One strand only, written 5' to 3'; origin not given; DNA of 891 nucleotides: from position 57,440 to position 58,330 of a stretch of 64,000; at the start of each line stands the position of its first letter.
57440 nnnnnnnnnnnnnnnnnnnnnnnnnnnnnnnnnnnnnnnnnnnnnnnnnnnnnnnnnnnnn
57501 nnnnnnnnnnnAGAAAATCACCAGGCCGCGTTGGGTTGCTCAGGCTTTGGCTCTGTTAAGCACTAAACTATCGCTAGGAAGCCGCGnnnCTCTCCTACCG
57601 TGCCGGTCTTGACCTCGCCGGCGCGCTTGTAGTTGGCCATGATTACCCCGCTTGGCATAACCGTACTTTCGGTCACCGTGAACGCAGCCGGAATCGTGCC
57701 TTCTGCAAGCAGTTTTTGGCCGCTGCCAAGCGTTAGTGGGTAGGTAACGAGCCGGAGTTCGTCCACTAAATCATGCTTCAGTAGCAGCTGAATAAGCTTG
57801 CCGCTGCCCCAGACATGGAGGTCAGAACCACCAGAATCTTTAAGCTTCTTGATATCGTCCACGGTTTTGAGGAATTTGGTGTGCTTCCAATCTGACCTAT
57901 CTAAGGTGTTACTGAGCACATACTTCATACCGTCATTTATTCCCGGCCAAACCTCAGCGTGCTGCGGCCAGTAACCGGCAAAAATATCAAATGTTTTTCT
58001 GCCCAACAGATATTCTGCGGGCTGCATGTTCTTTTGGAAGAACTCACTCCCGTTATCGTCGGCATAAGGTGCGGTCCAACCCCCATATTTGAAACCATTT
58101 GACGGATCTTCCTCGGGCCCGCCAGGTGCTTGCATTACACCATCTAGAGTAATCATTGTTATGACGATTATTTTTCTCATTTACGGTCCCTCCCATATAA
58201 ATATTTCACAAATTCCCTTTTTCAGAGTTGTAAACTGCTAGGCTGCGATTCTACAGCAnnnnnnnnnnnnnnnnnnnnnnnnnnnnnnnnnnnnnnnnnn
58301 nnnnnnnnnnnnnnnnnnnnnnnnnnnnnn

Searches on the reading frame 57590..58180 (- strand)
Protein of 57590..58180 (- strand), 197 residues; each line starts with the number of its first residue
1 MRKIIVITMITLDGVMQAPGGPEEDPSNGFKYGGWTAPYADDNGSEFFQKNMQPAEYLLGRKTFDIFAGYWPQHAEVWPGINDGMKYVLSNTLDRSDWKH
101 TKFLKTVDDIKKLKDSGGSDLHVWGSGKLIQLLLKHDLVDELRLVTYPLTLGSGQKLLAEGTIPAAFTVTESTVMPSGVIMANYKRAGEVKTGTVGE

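Call 30: search_protein_families(library=pfam, proteins=[window:57590-58180:-], max_evalue=0.01)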
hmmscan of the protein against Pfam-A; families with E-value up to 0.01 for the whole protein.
window:57590-58180:- (197 aa): 1 family
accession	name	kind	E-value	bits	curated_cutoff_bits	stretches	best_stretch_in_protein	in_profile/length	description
PF01872.23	RibD_C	-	7.5e-18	65.5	24.1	1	2-180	1-196/197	RibD C-terminal domain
